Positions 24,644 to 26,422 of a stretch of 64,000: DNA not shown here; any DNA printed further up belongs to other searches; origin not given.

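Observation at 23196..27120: Orphan three-gene envelope module: beta-helix lipoprotein, Slam/T11SS-like TPR-barrel and secreted FecR-domain protein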

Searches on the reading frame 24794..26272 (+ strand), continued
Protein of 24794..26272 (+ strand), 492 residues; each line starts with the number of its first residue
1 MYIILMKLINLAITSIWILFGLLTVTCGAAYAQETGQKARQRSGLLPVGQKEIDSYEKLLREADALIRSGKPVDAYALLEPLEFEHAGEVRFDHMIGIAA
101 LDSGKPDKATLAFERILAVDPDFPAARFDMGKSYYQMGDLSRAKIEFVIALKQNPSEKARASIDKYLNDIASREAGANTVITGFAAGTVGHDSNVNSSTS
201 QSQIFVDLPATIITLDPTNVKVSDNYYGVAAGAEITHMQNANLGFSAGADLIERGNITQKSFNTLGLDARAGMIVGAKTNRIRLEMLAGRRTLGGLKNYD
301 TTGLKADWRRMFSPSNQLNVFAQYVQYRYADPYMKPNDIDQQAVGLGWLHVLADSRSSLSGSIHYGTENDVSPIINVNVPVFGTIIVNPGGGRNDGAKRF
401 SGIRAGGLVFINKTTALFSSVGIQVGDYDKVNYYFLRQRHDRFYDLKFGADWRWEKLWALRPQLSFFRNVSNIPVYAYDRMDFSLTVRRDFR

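Call 47: search_protein_families(library=pfam, alignment_id=A5, max_evalue=10)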
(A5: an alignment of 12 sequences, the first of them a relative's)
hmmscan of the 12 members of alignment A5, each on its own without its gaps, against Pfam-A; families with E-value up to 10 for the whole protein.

A. member 1, L062:9405-10004:+ (200 aa): 0 families

B. families by the number of members that match (of 12 scanned): 3 families
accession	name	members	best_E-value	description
PF01298.24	TbpB_B_D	1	0.00072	C-lobe and N-lobe beta barrels of Tf-binding protein B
PF03952.21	Enolase_N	1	0.077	Enolase, N-terminal domain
PF22895.2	DUF7024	1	0.2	Domain of unknown function (DUF7024)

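Call 48: search_protein_families(library=ncbifam, alignment_id=A5, max_evalue=10)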
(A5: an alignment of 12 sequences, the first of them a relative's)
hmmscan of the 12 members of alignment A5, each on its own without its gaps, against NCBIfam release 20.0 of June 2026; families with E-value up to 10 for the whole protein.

A. member 1, L062:9405-10004:+ (200 aa): 0 families

B. families by the number of members that match (of 12 scanned): 4 families
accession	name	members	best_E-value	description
NF041636.1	slam_lipo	2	6.5e-07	Slam-dependent surface lipoprotein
NF053853.1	ScActCoATferScpC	1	0.12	succinyl-CoA:acetate CoA-transferase ScpC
TIGR04057.1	SusC_RagA_signa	1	0.16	SusC/RagA subfamily TonB-dependent outer membrane receptor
NF005970.0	PRK08057.1-4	1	0.24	cobalt-precorrin-6A reductase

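Call 49: search_protein_families(library=ncbifam, proteins=[L050:8333-8932:+, L053:4377-4976:+, L071:4801-5400:+, L071:9136-9735:+, L056:10028-10627:+, L036:5024-5623:+, L076:12010-12609:+, L067:10109-10708:+], max_evalue=5)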
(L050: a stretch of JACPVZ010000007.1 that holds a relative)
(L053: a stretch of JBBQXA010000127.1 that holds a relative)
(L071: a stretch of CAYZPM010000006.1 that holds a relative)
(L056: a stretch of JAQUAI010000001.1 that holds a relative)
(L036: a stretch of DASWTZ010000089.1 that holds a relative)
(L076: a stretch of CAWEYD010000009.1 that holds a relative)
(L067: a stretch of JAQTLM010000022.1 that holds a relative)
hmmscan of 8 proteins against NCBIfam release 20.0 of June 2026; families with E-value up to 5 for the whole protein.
L050:8333-8932:+ (200 aa): 1 family
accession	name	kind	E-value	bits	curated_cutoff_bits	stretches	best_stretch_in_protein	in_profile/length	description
NF041636.1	slam_lipo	equivalog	7.4e-06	26.3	80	1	36-177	14-142/154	Slam-dependent surface lipoprotein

L053:4377-4976:+ (200 aa): 0 families

L071:4801-5400:+ (200 aa): 1 family
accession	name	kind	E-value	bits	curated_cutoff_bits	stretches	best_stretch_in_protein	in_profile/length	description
NF041636.1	slam_lipo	equivalog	6.5e-07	29.8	80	1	27-179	16-136/154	Slam-dependent surface lipoprotein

L071:9136-9735:+ (200 aa): 0 families

L056:10028-10627:+ (200 aa): 0 families

L036:5024-5623:+ (200 aa): 1 family
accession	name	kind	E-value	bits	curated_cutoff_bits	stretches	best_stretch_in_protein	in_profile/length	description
NF053853.1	ScActCoATferScpC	equivalog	0.12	11.1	500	1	90-127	9-46/493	succinyl-CoA:acetate CoA-transferase ScpC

L076:12010-12609:+ (200 aa): 0 families

L067:10109-10708:+ (200 aa): 1 family
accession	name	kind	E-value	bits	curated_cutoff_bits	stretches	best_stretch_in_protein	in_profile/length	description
TIGR04057.1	SusC_RagA_signa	signature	0.16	11.8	46.2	1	178-192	12-27/31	SusC/RagA subfamily TonB-dependent outer membrane receptor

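Call 81: find_encoding_contigs(protein=P0400, flank=5000, max_places=2)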
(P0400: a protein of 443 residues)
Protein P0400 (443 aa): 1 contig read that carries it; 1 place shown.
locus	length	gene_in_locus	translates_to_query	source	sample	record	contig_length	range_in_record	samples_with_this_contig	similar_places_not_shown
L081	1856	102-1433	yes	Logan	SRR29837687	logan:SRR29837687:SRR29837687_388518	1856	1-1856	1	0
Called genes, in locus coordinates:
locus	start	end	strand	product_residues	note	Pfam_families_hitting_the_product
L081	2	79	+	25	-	?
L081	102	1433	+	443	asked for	PF13428:TPR_14 (faint), PF07719:TPR_2 (faint), PF13371:TPR_9 (weak), PF13432:TPR_16, PF14559:TPR_19, PF04575:SlipAM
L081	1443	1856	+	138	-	?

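Call 82: find_encoding_contigs(protein=P0500, flank=5000, max_places=2)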
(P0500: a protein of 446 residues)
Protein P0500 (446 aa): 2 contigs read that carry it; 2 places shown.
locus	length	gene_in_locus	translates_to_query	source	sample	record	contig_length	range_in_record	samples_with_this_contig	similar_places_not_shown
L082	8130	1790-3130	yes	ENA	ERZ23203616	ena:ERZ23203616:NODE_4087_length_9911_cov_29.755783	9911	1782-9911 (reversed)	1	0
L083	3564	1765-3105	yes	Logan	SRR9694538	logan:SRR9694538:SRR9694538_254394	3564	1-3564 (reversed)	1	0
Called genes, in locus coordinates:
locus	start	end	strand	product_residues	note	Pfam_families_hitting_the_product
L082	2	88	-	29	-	?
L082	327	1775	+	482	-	PF04773:FecR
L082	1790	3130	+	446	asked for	PF07719:TPR_2 (faint), PF13428:TPR_14 (faint), PF13181:TPR_8 (faint), PF13432:TPR_16 (faint), PF13371:TPR_9 (weak), PF14559:TPR_19, PF04575:SlipAM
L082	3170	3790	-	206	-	PF00211:Guanylate_cyc (weak)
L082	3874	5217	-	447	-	PF00120:Gln-synt_C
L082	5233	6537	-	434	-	PF00202:Aminotran_3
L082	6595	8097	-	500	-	PF00171:Aldedh, PF05893:LuxC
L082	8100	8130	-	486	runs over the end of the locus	PF00171:Aldedh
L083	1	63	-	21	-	?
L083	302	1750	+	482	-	PF04773:FecR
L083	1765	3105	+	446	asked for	PF07719:TPR_2 (faint), PF13428:TPR_14 (faint), PF13181:TPR_8 (faint), PF13432:TPR_16 (faint), PF13371:TPR_9 (weak), PF14559:TPR_19, PF04575:SlipAM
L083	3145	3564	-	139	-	?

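Call 83: find_encoding_contigs(protein=P0450, flank=5000, max_places=2)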
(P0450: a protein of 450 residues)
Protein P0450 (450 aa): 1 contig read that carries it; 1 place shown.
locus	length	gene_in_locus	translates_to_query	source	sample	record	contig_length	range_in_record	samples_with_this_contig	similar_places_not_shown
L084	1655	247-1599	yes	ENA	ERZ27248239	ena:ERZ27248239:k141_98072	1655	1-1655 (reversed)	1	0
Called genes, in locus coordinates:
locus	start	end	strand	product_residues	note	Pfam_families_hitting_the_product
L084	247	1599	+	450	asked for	PF13432:TPR_16 (weak), PF14559:TPR_19 (weak), PF04575:SlipAM, PF10082:BBP2_2 (faint)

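Call 84: find_encoding_contigs(protein=P0509, flank=5000, max_places=2)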
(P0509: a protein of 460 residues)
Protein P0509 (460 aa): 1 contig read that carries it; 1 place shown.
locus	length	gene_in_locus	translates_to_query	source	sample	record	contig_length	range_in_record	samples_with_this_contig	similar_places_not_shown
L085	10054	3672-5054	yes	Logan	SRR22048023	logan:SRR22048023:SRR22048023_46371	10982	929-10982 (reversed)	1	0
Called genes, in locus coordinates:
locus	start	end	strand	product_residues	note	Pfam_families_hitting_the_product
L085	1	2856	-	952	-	?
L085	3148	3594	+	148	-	PF06271:RDD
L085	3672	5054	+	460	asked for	PF07719:TPR_2 (faint), PF13432:TPR_16 (weak), PF14559:TPR_19, PF10082:BBP2_2 (faint)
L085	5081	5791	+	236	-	PF04773:FecR (weak)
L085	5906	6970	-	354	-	PF03739:LptF_LptG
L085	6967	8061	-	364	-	PF03739:LptF_LptG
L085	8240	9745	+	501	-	PF02789:Peptidase_M17_N, PF00883:Peptidase_M17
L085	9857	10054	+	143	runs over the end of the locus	PF04364:DNA_pol3_chi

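Call 85: find_encoding_contigs(protein=P0425, flank=5000, max_places=2)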
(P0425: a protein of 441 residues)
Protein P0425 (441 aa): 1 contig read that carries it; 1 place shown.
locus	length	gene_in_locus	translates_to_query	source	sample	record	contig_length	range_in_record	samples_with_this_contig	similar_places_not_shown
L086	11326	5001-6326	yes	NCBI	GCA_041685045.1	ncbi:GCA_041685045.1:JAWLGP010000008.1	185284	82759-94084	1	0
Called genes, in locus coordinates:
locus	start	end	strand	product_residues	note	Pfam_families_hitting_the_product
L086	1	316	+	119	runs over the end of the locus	PF00453:Ribosomal_L20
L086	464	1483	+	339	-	PF02912:Phe_tRNA-synt_N, PF01409:tRNA-synt_2d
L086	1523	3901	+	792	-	PF01588:tRNA_bind, PF03483:B3_4, PF03484:B5, PF17759:tRNA_synthFbeta, PF03147:FDX-ACB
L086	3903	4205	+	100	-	PF00216:Bac_DNA_binding, PF18291:HU-HIG (weak)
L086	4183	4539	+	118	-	PF13411:MerR_1, PF00376:MerR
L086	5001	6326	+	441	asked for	PF14559:TPR_19 (faint), PF13432:TPR_16 (weak), PF13505:OMP_b-brl (faint), PF04575:SlipAM (weak), PF10082:BBP2_2 (weak)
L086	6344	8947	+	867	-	PF04773:FecR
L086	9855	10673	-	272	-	PF03618:Kinase-PPPase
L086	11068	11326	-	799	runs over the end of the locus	PF01326:PPDK_N, PF00391:PEP-utilizers, PF02896:PEP-utilizers_C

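Call 87: search_protein_families(library=ncbifam, proteins=[L082:1164-1772:+, L086:8354-8944:+, L086:7604-8140:+], max_evalue=5)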
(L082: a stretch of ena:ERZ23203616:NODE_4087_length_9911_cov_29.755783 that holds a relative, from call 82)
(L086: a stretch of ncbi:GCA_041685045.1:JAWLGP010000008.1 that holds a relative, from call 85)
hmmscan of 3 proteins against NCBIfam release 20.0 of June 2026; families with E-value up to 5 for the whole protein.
L082:1164-1772:+ (203 aa): 0 families

L086:8354-8944:+ (197 aa): 0 families

L086:7604-8140:+ (179 aa): 0 families

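Call 88: search_protein_families(library=pfam, proteins=[L082:1164-1772:+, L086:8354-8944:+, L086:7604-8140:+, L071:4801-5400:+, L050:8333-8932:+], max_evalue=5)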
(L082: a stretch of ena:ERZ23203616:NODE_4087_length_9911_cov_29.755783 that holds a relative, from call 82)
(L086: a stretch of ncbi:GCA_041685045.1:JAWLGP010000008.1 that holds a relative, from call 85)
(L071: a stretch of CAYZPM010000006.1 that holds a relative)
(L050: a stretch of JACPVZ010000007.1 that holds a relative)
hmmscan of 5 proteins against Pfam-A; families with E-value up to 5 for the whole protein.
L082:1164-1772:+ (203 aa): 0 families

L086:8354-8944:+ (197 aa): 1 family
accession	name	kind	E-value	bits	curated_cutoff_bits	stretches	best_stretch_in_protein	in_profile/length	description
PF14342.11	DUF4396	-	1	10.2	27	1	155-189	7-43/141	Domain of unknown function (DUF4396)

L086:7604-8140:+ (179 aa): 0 families

L071:4801-5400:+ (200 aa): 2 families
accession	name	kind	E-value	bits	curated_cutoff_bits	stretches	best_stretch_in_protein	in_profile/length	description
PF01298.24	TbpB_B_D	-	0.00072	20.5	26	1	97-184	39-110/126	C-lobe and N-lobe beta barrels of Tf-binding protein B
PF22895.2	DUF7024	-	0.2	12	24.4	1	18-34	29-45/145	Domain of unknown function (DUF7024)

L050:8333-8932:+ (200 aa): 0 families

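Call 90: search_solved_structures(query=A7, max_evalue=10, show_alignments=2)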
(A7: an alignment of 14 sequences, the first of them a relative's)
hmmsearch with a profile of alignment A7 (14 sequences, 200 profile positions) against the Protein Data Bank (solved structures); distinct sequences matched with E-value up to 10: 2.
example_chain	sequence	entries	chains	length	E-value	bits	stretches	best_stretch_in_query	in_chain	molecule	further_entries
5kkx_A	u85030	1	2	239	0.042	16.9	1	94-186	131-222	TbpB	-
7quz_AAA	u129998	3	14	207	1.7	11.7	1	110-192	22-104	Beta-1,3-glucanase bglH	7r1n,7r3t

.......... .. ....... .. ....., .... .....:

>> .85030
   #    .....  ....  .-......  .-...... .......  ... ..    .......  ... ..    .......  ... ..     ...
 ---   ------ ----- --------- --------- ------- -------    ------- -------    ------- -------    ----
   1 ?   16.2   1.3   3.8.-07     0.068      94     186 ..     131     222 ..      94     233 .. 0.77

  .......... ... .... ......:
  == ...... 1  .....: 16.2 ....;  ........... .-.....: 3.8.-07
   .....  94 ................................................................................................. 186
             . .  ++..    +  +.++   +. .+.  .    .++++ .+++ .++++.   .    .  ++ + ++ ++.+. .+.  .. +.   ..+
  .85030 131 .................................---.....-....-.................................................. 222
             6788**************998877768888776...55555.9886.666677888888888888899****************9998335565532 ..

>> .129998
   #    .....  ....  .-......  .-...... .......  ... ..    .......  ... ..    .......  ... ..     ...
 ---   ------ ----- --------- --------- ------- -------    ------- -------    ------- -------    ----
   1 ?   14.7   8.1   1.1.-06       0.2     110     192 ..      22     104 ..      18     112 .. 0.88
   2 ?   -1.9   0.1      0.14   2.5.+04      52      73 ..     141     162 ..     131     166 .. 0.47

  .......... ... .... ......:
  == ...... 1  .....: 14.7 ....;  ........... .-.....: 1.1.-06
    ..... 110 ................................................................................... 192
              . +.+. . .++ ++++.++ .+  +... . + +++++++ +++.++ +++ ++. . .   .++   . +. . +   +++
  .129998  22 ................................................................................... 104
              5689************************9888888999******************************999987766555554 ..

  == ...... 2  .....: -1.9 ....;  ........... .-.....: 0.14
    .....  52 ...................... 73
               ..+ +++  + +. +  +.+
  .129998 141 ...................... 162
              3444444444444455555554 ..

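Call 91: search_solved_structures(query=L071:4801-5400:+, max_evalue=10, show_alignments=2)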
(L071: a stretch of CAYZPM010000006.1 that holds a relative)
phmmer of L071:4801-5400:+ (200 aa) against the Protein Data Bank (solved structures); distinct sequences matched with E-value up to 10: 0.
